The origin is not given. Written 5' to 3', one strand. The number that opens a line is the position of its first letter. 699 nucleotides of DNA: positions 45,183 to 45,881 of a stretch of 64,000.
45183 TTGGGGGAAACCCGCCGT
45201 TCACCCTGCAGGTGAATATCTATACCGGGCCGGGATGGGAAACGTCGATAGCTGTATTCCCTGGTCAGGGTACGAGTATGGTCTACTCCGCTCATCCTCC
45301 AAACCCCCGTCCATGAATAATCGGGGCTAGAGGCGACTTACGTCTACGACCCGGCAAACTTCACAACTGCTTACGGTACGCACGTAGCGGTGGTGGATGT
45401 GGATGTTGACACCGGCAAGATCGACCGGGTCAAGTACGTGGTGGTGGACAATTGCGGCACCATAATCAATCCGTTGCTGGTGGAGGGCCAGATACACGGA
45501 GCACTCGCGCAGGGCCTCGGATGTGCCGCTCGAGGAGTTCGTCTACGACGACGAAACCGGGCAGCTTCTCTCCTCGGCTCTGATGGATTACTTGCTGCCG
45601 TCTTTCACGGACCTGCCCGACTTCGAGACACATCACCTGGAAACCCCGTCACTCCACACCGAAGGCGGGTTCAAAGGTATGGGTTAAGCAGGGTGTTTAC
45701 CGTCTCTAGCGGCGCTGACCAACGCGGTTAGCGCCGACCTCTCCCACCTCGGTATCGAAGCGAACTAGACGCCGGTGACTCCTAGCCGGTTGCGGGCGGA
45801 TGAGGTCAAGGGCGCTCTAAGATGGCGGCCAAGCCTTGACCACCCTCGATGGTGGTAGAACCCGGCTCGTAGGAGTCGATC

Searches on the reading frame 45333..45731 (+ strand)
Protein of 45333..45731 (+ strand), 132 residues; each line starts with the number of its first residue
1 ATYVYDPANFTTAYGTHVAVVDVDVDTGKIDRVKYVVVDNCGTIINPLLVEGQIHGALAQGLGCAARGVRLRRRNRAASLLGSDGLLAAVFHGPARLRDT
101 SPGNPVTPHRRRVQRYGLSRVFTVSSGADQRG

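Call 73: search_protein_families(library=pfam, proteins=[window:45333-45731:+], max_evalue=0.001)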
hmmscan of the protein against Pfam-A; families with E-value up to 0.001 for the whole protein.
window:45333-45731:+ (132 aa): 1 family
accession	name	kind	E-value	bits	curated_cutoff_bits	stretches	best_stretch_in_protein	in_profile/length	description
PF20256.3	MoCoBD_2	-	2.2e-21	77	27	1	6-65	194-253/283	Molybdopterin cofactor-binding domain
